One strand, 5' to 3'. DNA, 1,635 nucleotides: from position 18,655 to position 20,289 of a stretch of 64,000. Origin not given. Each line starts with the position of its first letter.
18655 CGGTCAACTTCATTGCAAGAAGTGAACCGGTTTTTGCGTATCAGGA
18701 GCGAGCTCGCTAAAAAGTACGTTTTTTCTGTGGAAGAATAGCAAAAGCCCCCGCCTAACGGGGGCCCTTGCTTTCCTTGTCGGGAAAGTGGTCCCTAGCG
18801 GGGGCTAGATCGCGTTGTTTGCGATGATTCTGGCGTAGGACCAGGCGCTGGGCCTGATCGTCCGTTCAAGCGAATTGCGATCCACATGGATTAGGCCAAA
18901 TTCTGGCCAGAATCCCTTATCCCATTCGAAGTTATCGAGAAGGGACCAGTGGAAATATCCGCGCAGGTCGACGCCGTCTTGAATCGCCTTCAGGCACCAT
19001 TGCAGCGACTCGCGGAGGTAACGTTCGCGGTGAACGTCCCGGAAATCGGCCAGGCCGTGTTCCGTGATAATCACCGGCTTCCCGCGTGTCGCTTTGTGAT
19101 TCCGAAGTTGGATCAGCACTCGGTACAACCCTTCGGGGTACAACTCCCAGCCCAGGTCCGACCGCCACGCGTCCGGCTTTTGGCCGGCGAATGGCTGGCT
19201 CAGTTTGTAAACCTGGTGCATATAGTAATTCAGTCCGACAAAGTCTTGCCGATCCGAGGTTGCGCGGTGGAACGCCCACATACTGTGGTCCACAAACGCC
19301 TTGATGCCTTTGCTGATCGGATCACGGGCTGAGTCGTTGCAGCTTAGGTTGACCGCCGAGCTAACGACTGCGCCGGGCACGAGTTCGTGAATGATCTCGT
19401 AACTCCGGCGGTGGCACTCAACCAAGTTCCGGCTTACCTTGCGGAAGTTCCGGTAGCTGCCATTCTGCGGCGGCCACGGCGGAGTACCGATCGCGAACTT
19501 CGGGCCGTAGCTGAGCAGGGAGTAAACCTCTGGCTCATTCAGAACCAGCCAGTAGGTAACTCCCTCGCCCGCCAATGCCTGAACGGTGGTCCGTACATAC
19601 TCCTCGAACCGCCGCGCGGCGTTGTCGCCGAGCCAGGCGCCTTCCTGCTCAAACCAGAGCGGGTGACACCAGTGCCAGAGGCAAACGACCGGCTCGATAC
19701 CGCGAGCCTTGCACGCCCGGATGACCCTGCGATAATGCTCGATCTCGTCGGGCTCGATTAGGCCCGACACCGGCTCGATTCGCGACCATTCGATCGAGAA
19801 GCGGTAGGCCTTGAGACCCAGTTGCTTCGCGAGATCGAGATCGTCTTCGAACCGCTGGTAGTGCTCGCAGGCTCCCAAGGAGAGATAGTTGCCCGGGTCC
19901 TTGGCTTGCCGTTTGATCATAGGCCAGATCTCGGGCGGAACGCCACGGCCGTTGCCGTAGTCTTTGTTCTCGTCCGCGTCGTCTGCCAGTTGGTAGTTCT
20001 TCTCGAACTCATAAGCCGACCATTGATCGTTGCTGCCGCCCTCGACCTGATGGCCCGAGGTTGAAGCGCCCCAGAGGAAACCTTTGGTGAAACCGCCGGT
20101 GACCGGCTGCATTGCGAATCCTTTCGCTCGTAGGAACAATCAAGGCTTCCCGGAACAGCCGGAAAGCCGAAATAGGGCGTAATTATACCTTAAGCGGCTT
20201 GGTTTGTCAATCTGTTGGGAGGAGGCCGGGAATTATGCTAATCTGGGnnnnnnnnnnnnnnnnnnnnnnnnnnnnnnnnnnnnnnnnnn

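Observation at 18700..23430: GC-rich mosaic block: GH1 beta-glucosidase, actinobacterial-type Rpf-like transglycosylase and hypothetical genes between housekeeping genes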

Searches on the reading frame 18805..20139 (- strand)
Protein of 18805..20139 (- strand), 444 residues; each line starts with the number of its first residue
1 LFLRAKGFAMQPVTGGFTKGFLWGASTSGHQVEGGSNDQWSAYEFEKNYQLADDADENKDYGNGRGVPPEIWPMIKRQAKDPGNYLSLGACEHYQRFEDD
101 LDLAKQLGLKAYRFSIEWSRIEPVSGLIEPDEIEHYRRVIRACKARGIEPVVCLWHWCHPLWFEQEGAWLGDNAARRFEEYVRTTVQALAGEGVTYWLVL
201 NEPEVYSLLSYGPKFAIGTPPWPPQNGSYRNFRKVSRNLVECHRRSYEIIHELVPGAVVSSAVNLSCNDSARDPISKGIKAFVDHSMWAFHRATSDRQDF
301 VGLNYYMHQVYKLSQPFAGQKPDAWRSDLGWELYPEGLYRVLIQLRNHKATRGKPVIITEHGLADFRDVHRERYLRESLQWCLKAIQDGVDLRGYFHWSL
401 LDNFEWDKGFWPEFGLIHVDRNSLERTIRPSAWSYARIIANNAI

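Call 5: search_protein_families(library=pfam, proteins=[window:18805-20139:-], max_evalue=0.01)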
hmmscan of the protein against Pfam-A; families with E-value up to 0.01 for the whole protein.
window:18805-20139:- (444 aa): 3 families
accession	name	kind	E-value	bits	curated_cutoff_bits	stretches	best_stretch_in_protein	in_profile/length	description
PF00232.24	Glyco_hydro_1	-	5e-74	249.8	22.6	2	82-271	45-228/453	Glycosyl hydrolase family 1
PF13439.12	Glyco_transf_4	-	0.0032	18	28.5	0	349-382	92-130/170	Glycosyltransferase Family 4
PF00150.24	Cellulase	-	0.0061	16.5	23.5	0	98-204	24-131/272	Cellulase (glycosyl hydrolase family 5)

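Call 8: find_homologous_proteins(query=window:18805-20139:-)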
Query window:18805-20139:- (444 aa): 7981 proteins with E <= 0.001 among 8000 candidates; the best 120 are listed.
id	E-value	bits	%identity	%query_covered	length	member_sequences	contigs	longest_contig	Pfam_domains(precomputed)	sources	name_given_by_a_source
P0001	9.9e-203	692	70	96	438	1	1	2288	PF00232.25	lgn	-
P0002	2.4e-128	447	49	95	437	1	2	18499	PF00232.25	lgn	-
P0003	5.4e-119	416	46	95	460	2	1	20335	PF00232.25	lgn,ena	-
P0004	3.7e-114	400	45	95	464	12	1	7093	PF00232.25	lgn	-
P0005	6.3e-114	400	46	96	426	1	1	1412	PF00232.25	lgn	-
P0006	2.9e-113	397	47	95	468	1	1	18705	PF00331.27,PF00232.25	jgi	-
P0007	2.9e-112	394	47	96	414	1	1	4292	PF00232.25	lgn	-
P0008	4.5e-112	393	46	96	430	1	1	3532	PF00232.25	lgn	-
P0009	1.9e-111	391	45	96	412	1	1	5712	PF00232.25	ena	-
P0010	1.9e-111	391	46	97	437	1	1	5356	PF00232.25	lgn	-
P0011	2.3e-110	388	45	96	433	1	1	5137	PF00232.25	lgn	-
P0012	8.4e-110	386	45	96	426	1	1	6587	PF00232.25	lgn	-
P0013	1.0e-109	386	45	96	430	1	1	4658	PF00232.25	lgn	-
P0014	1.0e-109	386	45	97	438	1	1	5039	PF00232.25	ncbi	-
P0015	2.3e-109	384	44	96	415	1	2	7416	PF00232.25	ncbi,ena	-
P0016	6.0e-109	383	44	96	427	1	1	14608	PF00150.25,PF00232.25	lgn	-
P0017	3.2e-108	381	44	96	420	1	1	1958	PF00232.25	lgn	-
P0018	3.6e-108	381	44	96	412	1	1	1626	PF00232.25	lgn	-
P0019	4.7e-108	380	45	96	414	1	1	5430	PF00232.25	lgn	-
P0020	7.4e-108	380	46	96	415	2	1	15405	PF00232.25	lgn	-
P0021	1.2e-107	379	42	96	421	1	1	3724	PF00331.27,PF00232.25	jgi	jgi:beta-glucosidase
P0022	1.4e-107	379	43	96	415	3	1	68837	PF00331.27,PF00232.25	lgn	-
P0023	1.5e-107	379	44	96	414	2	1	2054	PF00232.25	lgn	-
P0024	1.5e-107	379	46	96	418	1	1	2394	PF00232.25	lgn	-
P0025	1.6e-107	378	46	96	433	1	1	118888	PF00232.25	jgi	jgi:beta-glucosidase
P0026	1.9e-107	378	44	96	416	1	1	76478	PF00232.25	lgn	-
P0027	2.0e-107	378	46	96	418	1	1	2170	PF00232.25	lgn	-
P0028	2.1e-107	378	46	96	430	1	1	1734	PF00232.25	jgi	-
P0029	2.4e-107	378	45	96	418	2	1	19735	PF00232.25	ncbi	-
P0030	2.7e-107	378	44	94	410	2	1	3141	PF00331.27,PF00232.25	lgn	-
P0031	3.2e-107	377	43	96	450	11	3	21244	PF00232.25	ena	-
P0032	5.4e-107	377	43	96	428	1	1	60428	PF00232.25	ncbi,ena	-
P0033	5.4e-107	377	44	96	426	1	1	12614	PF00232.25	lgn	-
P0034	5.5e-107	377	45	98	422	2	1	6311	PF00232.25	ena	-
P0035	5.9e-107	377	44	96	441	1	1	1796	PF00232.25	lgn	-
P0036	6.8e-107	376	46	96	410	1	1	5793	PF00232.25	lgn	-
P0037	7.3e-107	376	42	98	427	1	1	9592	PF00232.25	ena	-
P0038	9.4e-107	376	46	96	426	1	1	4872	PF00232.25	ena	-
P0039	1.5e-106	375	45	96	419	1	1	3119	PF00232.25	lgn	-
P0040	2.8e-106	374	44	96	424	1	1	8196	PF00232.25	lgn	-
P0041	3.4e-106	374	43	98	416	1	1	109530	PF00232.25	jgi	jgi:beta-glucosidase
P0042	3.4e-106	374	46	95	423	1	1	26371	PF02449.22,PF00232.25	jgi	jgi:beta-glucosidase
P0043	6.8e-106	373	43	96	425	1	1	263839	PF00232.25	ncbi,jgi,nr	ncbi:glycoside hydrolase family 1 protein [Candidatus Parcubacteria bacterium]|nr:MAG: glycoside hyd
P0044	7.2e-106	373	42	98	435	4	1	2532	PF00232.25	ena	-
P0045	8.5e-106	373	45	96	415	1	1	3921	PF00232.25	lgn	-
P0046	8.8e-106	373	44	96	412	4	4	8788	PF00232.25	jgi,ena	-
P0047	1.4e-105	372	43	100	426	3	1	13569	PF00232.25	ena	-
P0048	1.4e-105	372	44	96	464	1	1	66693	PF00232.25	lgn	-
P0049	1.5e-105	372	45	97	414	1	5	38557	PF00232.25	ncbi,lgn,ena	ncbi:MAG: glycoside hydrolase family 1 protein [Patescibacteria group bacterium]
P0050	1.7e-105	372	44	96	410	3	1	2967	PF00232.25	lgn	-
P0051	2.1e-105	371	45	95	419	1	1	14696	PF00331.27,PF00232.25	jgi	-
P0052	2.3e-105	371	43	96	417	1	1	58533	PF00331.27,PF00232.25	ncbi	-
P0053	3.0e-105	371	45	96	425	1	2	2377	PF00232.25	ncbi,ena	ncbi:MAG: glycoside hydrolase family 1 protein [Patescibacteria group bacterium]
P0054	4.9e-105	370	44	98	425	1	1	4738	PF00232.25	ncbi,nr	ncbi:MAG: glycoside hydrolase family 1 protein [Candidatus Yanofskybacteria bacterium]|nr:glycoside 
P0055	6.7e-105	370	45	97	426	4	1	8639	PF00232.25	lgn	-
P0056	9.1e-105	369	44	95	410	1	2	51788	PF00232.25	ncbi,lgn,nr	ncbi:MAG: glycoside hydrolase family 1 protein [bacterium]|nr:glycoside hydrolase family 1 protein [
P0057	1.2e-104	369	45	96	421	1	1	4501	PF00232.25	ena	-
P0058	1.5e-104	369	44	97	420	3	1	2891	PF00232.25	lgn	-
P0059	1.6e-104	368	45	96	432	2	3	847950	PF00331.27,PF00232.25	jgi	jgi:beta-glucosidase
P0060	1.7e-104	368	43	98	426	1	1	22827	PF01301.26,PF00232.25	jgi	jgi:beta-glucosidase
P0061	2.3e-104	368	44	96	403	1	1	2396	PF00232.25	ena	-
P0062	2.5e-104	368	44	96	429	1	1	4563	PF00232.25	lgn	-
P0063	3.4e-104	367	45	96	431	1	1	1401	PF00331.27,PF00232.25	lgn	-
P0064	4.3e-104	367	43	97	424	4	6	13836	PF00232.25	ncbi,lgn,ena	-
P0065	5.4e-104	367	44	96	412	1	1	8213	PF00232.25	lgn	-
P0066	5.7e-104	367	43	98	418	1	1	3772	PF00232.25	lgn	-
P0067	6.4e-104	367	44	95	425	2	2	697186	PF00232.25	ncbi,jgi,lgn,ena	ncbi:MAG: glycoside hydrolase family 1 protein [Patescibacteria group bacterium]|jgi:beta-glucosidas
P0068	6.9e-104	366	44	96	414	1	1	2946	PF00331.27,PF00232.25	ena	-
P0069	7.3e-104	366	44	96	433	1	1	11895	PF00232.25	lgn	-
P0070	7.6e-104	366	44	96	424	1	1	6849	PF00232.25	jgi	jgi:beta-glucosidase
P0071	1.1e-103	366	46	95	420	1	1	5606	PF00232.25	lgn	-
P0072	1.2e-103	366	44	96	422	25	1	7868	PF00232.25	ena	-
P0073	1.2e-103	366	43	96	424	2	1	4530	PF00232.25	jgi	-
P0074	1.3e-103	366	43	96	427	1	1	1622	PF00232.25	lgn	-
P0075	1.5e-103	365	44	96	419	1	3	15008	PF00232.25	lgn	-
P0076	1.7e-103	365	45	96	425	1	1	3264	PF00232.25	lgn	-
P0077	1.8e-103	365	45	96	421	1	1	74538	PF00331.27,PF00232.25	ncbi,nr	ncbi:MAG: glycoside hydrolase family 1 protein [Parcubacteria group bacterium]|nr:glycoside hydrolas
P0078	1.9e-103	365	43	96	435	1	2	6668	PF00331.27,PF00232.25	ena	-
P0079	2.1e-103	365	45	95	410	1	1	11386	PF00232.25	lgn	-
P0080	2.1e-103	365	44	96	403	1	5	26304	PF00232.25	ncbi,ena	-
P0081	2.1e-103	365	45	96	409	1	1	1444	PF00232.25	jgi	jgi:beta-glucosidase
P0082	2.5e-103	365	44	96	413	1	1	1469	PF00232.25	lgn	-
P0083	2.7e-103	364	44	97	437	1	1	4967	PF00232.25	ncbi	-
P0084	2.7e-103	364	42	96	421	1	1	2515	PF00232.25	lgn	-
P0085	2.8e-103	364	43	96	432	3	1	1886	PF00150.25,PF02449.22,PF00232.25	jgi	jgi:beta-glucosidase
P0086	2.9e-103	364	45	96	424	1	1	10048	PF00232.25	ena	-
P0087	3.0e-103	364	43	96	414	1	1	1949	PF00331.27,PF00232.25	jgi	jgi:beta-glucosidase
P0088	3.2e-103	364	45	96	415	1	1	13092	PF00232.25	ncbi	-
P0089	3.5e-103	364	43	96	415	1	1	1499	PF00232.25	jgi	jgi:beta-glucosidase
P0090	4.4e-103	364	45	95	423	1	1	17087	PF00331.27,PF00232.25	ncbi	-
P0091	5.7e-103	363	44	98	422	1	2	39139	PF00232.25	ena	-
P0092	6.0e-103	363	43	95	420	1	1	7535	PF00232.25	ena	-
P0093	6.0e-103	363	45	94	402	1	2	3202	PF00232.25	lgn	-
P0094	6.2e-103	363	44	94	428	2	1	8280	PF00232.25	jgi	-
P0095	6.2e-103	363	44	97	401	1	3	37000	PF00232.25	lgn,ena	-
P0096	6.3e-103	363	44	96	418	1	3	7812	PF00232.25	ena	-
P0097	6.6e-103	363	44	96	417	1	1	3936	PF00232.25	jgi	-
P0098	6.8e-103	363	44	94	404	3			PF00232.25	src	-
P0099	8.4e-103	363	45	95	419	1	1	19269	PF00232.25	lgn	-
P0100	8.9e-103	363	43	96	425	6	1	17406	PF00331.27,PF00232.25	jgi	-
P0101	9.1e-103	363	43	96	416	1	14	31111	PF00232.25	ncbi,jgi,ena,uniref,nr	ncbi:MAG: hypothetical protein A3A44_00025 [Candidatus Sungbacteria bacterium RIFCSPLOWO2_01_FULL_60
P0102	9.6e-103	363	44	96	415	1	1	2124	PF00232.25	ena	-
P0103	9.7e-103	363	44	97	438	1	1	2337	PF00232.25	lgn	-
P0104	9.8e-103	363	43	96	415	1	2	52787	PF00232.25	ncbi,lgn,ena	-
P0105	1.0e-102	363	44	95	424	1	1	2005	PF00232.25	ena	-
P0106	1.1e-102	362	44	96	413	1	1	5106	PF00232.25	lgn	-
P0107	1.4e-102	362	45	96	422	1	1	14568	PF00232.25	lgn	-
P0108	1.7e-102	362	45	95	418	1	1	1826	PF00331.27,PF00232.25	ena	-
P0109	1.8e-102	362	43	97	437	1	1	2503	PF00232.25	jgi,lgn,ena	-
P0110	1.9e-102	362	46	96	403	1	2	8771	PF00232.25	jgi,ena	-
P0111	2.1e-102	362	44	96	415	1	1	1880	PF00232.25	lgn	-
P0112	2.3e-102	361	44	96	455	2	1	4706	PF00232.25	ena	-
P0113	2.3e-102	361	44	95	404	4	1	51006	PF00232.25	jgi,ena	-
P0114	2.6e-102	361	42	94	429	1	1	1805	PF00150.25,PF00232.25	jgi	jgi:beta-glucosidase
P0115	2.7e-102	361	44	96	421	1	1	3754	PF00232.25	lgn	-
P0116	2.8e-102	361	44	96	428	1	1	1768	PF00232.25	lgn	-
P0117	2.8e-102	361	42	96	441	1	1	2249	PF00232.25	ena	-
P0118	2.8e-102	361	43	96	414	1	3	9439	PF00232.25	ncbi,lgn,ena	ncbi:MAG: glycoside hydrolase family 1 protein [Patescibacteria group bacterium]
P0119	2.8e-102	361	44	96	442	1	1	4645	PF00232.25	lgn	-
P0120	3.0e-102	361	45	95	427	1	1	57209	PF00232.25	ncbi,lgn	-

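Call 14: find_encoding_contigs(protein=P0001, flank=10000, max_places=3)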
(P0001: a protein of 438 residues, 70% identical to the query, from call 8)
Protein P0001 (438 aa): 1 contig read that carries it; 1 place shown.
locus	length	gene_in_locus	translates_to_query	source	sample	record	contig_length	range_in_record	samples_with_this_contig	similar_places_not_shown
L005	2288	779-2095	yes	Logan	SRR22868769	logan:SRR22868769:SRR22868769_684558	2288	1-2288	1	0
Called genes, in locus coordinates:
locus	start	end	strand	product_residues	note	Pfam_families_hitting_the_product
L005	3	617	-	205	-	?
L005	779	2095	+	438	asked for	PF00232:Glyco_hydro_1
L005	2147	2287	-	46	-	?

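Call 15: find_encoding_contigs(protein=P0002, flank=10000, max_places=3)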
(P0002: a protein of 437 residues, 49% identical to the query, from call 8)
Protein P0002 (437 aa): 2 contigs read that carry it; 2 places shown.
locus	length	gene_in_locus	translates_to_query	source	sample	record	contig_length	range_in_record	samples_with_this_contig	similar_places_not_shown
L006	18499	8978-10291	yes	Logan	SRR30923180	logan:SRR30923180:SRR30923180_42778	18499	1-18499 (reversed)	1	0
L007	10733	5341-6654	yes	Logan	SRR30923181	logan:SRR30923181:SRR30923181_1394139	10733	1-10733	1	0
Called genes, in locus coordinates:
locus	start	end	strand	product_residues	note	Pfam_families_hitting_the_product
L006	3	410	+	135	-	?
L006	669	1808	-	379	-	PF06030:WxLIP_PGBD (faint), PF01476:LysM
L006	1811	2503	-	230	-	-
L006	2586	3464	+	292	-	-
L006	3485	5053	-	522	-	PF03485:Arg_tRNA_synt_N, PF00750:tRNA-synt_1d, PF05746:DALR_1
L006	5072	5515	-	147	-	PF01668:SmpB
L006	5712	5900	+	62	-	-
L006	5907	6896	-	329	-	PF03816:LytR_cpsA_psr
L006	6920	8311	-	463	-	PF12229:PG_binding_4, PF03734:YkuD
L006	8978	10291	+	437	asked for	PF00232:Glyco_hydro_1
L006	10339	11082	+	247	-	PF13641:Glyco_tranf_2_3, PF00535:Glycos_transf_2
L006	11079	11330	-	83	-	-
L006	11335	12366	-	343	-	PF02449:Glyco_hydro_42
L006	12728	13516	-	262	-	PF01978:TrmB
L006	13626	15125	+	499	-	PF13541:ChlI, PF01078:Mg_chelatase, PF07728:AAA_5 (weak), PF00493:MCM (weak), PF13335:Mg_chelatase_C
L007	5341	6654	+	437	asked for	PF00232:Glyco_hydro_1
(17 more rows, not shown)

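Call 16: find_encoding_contigs(protein=P0003, flank=10000, max_places=3)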
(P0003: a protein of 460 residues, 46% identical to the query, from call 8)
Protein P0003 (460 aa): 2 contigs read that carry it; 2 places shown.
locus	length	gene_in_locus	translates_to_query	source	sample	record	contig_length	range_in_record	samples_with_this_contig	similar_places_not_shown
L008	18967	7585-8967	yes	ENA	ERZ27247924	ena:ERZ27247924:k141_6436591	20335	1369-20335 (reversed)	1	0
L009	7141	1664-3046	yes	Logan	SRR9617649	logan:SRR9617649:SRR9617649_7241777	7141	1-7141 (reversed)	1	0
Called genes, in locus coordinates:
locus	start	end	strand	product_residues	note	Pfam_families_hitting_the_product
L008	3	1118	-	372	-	?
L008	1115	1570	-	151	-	-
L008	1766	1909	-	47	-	-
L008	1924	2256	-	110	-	-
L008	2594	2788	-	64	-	-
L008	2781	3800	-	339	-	-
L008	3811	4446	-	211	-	-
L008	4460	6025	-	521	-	PF13519:VWA_2 (faint)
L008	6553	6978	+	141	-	PF00455:DeoRC (weak)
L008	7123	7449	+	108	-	-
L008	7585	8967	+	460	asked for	PF00232:Glyco_hydro_1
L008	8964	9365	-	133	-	PF15891:Nuc_deoxyri_tr2 (weak), PF05014:Nuc_deoxyrib_tr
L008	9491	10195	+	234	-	-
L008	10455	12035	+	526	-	-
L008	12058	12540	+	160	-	-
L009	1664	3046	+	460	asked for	PF00232:Glyco_hydro_1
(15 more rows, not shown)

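Call 19: list_cluster_members(proteins=[P0014, P0015, P0029, P0032, P0052, P0064, P0080, P0088, P0090, P0104])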
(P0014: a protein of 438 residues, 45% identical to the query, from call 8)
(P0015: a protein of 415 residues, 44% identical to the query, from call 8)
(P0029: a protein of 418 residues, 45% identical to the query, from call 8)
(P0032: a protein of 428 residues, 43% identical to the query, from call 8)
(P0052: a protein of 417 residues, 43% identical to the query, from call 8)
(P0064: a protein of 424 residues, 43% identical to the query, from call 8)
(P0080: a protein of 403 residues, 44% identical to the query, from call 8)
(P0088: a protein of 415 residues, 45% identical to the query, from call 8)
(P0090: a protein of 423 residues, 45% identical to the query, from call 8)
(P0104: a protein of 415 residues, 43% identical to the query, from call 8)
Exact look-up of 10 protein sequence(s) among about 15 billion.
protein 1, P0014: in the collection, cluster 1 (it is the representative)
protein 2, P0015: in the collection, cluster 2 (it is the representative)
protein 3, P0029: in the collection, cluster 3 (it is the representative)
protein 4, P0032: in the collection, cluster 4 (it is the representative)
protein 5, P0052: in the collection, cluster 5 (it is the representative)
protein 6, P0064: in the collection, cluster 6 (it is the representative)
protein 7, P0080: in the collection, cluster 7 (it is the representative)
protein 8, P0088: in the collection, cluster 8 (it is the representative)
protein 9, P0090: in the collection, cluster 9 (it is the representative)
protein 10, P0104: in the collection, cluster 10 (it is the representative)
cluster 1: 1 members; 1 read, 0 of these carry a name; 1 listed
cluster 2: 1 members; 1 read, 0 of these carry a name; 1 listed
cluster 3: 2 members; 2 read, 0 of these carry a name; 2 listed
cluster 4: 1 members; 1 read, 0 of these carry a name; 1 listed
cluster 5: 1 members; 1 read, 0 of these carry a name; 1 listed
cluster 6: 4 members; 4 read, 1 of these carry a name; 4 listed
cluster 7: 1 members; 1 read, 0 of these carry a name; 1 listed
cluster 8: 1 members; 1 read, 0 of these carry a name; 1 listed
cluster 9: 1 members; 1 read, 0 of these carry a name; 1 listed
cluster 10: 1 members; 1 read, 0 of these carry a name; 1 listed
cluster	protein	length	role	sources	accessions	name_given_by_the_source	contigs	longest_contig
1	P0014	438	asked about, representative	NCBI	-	-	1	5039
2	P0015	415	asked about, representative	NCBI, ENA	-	-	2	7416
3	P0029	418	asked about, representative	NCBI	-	-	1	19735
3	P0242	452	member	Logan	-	-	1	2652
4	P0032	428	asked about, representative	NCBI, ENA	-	-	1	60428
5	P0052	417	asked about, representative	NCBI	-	-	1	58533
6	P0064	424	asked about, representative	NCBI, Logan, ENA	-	-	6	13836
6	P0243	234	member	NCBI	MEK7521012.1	MAG: family 1 glycosylhydrolase, partial [Patescibacteria group bacterium]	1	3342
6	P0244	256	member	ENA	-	-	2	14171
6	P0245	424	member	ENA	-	-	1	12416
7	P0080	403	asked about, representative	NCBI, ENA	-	-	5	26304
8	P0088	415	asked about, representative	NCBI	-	-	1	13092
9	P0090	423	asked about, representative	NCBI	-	-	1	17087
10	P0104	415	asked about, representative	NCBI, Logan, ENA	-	-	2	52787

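Call 22: find_encoding_contigs(protein=P0059, flank=8000, max_places=3)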
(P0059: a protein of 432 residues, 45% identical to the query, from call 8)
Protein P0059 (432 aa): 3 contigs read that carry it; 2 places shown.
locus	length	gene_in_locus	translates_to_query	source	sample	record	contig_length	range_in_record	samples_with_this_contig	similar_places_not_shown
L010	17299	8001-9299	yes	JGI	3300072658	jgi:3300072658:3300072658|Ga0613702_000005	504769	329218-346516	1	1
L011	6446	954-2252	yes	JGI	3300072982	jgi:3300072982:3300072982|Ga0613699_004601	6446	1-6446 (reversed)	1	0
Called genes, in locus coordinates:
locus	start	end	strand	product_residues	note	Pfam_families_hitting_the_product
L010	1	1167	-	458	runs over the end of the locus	PF00006:ATP-synt_ab, PF22919:ATP-synt_VA_C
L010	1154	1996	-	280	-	PF00231:ATP-synt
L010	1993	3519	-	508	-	PF00006:ATP-synt_ab, PF00306:ATP-synt_ab_C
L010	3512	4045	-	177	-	-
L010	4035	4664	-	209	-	-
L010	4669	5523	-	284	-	-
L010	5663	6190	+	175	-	-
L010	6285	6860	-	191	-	-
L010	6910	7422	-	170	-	-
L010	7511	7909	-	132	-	PF01894:YjbQ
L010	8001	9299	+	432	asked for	PF00232:Glyco_hydro_1, PF00331:Glyco_hydro_10 (faint), PF00232:Glyco_hydro_1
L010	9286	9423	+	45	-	-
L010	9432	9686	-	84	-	PF09656:PGPGW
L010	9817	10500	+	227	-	PF05257:CHAP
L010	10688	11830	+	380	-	PF18845:baeRF_family3, PF18848:baeRF_family6, PF18851:baeRF_family8, PF18855:baeRF_family11, PF18849:baeRF_family7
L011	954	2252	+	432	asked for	PF00232:Glyco_hydro_1, PF00331:Glyco_hydro_10 (faint), PF00232:Glyco_hydro_1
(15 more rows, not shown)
